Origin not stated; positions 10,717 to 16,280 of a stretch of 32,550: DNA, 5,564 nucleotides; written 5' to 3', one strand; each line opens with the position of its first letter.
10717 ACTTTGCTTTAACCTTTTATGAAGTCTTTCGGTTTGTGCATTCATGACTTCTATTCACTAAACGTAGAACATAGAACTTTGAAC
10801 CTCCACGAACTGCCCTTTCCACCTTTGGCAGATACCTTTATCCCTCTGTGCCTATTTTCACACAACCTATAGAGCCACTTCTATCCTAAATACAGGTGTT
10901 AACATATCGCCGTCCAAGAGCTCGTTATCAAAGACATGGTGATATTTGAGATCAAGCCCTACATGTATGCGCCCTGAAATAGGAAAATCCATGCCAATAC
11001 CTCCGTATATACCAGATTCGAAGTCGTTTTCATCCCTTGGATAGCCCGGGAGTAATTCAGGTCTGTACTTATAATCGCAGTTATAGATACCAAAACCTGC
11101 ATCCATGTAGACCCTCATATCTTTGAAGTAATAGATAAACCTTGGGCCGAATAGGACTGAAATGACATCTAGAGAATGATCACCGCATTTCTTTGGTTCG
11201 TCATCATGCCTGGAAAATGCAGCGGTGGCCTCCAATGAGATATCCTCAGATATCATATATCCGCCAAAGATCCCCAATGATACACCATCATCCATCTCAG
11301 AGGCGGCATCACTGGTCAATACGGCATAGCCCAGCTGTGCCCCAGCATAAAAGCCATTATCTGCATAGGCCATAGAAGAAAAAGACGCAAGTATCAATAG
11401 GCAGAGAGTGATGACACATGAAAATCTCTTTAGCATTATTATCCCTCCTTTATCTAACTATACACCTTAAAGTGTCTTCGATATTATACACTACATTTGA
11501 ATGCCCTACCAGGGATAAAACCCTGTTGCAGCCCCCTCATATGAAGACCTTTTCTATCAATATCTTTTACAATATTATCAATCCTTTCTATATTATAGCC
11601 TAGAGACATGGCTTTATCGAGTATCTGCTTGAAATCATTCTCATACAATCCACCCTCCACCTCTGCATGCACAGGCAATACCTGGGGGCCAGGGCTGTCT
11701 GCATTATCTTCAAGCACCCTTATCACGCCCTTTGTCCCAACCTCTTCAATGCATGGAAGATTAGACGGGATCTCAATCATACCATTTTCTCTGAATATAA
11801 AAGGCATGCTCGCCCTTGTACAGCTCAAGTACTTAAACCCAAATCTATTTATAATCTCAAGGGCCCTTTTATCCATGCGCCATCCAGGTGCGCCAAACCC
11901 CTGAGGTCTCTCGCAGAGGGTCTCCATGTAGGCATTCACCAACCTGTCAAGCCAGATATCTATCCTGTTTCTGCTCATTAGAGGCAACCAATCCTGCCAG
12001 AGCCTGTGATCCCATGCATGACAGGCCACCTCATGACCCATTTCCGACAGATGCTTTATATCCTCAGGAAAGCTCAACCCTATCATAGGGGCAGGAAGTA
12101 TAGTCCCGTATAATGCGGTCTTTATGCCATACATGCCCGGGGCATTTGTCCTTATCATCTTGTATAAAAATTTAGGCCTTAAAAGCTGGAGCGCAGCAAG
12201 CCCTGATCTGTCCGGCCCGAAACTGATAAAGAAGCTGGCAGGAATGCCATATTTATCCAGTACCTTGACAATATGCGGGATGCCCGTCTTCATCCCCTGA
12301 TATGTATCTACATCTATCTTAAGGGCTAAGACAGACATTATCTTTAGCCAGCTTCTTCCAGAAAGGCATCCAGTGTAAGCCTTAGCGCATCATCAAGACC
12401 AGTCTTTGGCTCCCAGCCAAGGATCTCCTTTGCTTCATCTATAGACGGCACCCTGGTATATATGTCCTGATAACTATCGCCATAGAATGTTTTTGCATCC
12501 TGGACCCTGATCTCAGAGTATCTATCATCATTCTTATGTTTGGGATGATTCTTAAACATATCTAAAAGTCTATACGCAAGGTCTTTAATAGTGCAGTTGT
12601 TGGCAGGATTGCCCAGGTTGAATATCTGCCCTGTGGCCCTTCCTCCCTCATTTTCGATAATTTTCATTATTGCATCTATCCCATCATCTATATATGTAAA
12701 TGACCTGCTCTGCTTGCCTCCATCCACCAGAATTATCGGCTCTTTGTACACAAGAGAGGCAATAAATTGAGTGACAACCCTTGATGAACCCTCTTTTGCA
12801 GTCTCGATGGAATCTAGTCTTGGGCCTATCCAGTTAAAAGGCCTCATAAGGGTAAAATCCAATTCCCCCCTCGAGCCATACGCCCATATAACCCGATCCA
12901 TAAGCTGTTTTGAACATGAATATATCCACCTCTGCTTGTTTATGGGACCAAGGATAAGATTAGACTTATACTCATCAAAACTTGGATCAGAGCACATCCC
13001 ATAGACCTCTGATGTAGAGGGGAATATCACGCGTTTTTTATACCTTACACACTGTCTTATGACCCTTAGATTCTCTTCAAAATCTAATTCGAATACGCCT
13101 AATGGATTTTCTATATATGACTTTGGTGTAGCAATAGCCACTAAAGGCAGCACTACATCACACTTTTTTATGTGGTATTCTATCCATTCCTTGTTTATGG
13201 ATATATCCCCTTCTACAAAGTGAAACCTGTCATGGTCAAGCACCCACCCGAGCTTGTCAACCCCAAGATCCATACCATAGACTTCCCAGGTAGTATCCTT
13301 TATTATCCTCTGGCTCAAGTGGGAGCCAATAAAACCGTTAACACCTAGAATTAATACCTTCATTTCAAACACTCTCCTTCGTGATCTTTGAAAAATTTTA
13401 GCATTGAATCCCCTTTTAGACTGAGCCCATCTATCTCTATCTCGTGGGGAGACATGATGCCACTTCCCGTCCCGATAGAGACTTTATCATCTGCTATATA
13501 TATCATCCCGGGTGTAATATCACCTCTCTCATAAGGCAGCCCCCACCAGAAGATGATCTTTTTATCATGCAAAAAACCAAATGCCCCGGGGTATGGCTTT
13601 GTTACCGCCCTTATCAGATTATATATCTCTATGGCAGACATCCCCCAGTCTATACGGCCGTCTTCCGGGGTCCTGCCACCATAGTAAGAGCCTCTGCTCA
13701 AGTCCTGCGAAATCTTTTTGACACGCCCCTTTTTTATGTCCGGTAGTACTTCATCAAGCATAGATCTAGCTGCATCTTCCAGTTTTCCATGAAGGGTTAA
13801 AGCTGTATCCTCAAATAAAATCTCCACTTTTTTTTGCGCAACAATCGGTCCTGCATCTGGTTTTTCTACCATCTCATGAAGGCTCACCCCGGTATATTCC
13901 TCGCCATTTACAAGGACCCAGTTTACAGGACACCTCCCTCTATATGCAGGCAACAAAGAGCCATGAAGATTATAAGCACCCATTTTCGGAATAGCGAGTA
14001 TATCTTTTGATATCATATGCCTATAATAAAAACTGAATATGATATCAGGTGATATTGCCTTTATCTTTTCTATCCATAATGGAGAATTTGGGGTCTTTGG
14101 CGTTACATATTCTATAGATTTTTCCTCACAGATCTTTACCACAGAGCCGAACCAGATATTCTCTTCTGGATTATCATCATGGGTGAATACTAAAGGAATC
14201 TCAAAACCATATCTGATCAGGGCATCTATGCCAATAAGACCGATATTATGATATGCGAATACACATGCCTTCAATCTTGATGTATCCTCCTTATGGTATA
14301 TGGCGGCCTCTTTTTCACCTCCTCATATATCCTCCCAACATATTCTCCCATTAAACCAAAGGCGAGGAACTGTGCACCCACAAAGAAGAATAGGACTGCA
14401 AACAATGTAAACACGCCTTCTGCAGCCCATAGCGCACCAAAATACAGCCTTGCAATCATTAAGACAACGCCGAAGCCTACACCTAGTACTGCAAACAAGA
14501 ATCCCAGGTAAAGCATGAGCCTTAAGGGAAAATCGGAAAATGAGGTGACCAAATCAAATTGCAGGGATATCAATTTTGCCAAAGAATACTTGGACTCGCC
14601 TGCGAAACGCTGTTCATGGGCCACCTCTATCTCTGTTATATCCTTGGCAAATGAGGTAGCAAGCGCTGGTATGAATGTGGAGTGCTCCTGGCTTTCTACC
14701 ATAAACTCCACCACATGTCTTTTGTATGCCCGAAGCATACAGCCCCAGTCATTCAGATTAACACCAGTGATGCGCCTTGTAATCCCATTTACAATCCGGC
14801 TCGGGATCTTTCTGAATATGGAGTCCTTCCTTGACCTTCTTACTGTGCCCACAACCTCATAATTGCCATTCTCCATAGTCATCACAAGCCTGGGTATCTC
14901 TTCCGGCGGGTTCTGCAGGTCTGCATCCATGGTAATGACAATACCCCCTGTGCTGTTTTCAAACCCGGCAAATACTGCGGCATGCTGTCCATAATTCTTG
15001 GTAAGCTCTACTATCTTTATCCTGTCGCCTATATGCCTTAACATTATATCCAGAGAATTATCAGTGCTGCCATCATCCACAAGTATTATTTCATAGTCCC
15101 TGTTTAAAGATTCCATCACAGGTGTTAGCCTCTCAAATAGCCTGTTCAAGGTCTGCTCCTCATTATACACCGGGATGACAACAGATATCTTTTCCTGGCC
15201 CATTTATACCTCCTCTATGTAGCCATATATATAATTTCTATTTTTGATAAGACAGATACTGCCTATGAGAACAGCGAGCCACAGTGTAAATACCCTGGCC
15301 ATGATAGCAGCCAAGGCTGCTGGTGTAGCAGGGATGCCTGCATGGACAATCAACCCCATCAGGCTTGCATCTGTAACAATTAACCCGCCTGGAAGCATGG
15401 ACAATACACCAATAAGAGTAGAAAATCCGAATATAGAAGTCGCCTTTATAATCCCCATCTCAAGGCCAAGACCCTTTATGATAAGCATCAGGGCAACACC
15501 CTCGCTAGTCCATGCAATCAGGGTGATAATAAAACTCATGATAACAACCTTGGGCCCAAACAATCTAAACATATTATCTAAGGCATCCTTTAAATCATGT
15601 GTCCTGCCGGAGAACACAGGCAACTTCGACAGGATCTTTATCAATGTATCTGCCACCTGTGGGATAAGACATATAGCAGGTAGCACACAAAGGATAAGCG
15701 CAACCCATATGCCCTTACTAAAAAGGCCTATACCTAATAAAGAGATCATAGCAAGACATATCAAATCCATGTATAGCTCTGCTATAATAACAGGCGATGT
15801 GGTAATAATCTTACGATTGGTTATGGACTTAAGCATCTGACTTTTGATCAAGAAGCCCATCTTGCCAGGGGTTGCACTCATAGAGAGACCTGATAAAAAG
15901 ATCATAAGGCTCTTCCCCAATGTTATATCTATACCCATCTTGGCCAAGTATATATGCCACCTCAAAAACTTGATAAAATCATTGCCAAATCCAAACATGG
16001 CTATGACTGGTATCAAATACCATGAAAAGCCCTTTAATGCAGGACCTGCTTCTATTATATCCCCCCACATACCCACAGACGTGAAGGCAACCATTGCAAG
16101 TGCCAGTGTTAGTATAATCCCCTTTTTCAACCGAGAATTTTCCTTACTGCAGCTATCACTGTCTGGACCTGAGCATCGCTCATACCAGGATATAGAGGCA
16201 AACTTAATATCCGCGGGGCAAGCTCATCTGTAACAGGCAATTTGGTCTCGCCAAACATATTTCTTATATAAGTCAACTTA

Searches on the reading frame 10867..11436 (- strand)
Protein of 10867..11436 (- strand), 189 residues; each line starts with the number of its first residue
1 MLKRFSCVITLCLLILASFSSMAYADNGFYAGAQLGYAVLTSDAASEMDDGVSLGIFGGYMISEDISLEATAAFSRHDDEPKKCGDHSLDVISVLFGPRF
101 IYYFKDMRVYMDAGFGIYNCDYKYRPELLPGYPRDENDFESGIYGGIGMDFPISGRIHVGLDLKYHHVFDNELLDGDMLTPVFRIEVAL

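Call 41: search_protein_families(library=pfam, proteins=[window:10867-11436:-], max_evalue=0.0001)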
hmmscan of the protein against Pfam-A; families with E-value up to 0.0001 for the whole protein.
window:10867-11436:- (189 aa): 2 families
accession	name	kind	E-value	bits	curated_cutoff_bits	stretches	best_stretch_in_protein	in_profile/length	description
PF13505.12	OMP_b-brl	-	1.6e-17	64.7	28.7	1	13-174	3-158/175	Outer membrane protein beta-barrel domain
PF01389.23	OmpA_membrane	-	6.4e-06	26.5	21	1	25-166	2-149/180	OmpA-like transmembrane domain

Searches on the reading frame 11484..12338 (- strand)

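Call 41: search_protein_families(library=pfam, proteins=[window:11484-12338:-], max_evalue=0.0001)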
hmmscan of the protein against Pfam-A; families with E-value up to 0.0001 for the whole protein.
window:11484-12338:- (284 aa): 1 family
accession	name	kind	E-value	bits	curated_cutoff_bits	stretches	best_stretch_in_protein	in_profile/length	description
PF01522.26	Polysacc_deac_1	-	1e-10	42.1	23.1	1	15-170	16-123/124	Polysaccharide deacetylase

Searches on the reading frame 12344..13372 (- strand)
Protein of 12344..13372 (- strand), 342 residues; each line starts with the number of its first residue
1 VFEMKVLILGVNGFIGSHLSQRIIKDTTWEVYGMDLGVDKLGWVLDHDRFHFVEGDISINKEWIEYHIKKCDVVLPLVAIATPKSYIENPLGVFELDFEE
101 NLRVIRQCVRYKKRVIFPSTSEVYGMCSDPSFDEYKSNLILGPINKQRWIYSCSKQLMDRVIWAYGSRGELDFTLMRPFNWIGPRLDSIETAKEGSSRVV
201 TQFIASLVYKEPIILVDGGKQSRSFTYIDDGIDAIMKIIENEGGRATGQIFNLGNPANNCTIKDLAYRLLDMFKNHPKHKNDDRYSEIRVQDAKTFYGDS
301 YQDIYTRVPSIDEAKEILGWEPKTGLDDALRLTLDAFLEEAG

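Call 41: search_protein_families(library=pfam, proteins=[window:12344-13372:-], max_evalue=0.0001)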
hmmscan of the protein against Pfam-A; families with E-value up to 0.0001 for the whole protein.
window:12344-13372:- (342 aa): 2 families
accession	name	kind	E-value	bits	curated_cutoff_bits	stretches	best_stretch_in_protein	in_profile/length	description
PF01370.27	Epimerase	-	6.6e-46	157.1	20.9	1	6-254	1-240/240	NAD dependent epimerase/dehydratase family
PF16363.11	GDP_Man_Dehyd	-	4.7e-28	99.1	27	1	7-331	1-330/332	GDP-mannose 4,6 dehydratase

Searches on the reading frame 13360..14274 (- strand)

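Call 41: search_protein_families(library=pfam, proteins=[window:13360-14274:-], max_evalue=0.0001)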
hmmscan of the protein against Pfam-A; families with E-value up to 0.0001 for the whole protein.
window:13360-14274:- (304 aa): 2 families
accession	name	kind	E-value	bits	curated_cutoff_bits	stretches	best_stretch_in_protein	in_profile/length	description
PF00551.24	Formyl_trans_N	-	5.2e-27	95.2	26.1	1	26-176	30-180/181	Formyl transferase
PF02911.23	Formyl_trans_C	-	6.2e-15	55.7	21.1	1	202-282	3-85/100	Formyl transferase, C-terminal domain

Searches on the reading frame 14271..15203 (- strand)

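Call 41: search_protein_families(library=pfam, proteins=[window:14271-15203:-], max_evalue=0.0001)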
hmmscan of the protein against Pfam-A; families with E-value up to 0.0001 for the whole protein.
window:14271-15203:- (310 aa): 3 families
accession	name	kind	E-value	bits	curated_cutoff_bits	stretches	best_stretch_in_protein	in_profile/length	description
PF00535.33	Glycos_transf_2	-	2.6e-33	115.8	23.3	1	7-144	1-143/168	Glycosyl transferase family 2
PF13641.12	Glyco_tranf_2_3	-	1.4e-07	32.2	27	1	6-163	3-143/230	Glycosyltransferase like family 2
PF10111.15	Glyco_tranf_2_2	-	4.5e-06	26.8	27.3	1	7-96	1-92/276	Glycosyltransferase like family 2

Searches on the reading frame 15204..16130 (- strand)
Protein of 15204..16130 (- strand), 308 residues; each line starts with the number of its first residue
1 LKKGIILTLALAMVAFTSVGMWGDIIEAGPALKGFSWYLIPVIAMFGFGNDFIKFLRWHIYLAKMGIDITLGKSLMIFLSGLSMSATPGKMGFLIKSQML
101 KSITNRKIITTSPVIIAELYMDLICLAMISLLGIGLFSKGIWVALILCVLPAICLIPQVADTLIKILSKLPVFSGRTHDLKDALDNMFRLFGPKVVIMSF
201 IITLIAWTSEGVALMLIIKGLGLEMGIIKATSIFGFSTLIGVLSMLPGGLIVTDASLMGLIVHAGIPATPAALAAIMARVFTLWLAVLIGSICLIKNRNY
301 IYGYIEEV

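Call 6: search_protein_families(library=ncbifam, proteins=[window:15204-16130:-], max_evalue=0.001)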
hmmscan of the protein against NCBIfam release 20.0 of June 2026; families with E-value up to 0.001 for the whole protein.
window:15204-16130:- (308 aa): 2 families
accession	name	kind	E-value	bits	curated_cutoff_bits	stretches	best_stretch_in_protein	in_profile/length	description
TIGR00374.1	TIGR00374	subfamily_domain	2.8e-15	56.6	43.2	1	6-295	2-311/323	flippase-like domain-containing protein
NF033480.1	bifunc_MprF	equivalog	3.8e-07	28.8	600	1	127-297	123-297/841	bifunctional lysylphosphatidylglycerol flippase/synthetase MprF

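Call 41: search_protein_families(library=pfam, proteins=[window:15204-16130:-], max_evalue=0.0001)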
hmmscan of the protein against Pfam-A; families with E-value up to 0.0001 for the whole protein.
window:15204-16130:- (308 aa): 1 family
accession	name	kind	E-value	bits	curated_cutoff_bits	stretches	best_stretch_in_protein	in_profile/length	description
PF03706.18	LPG_synthase_TM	-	8.8e-32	111.2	33.4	1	10-290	6-302/302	Lysylphosphatidylglycerol synthase TM region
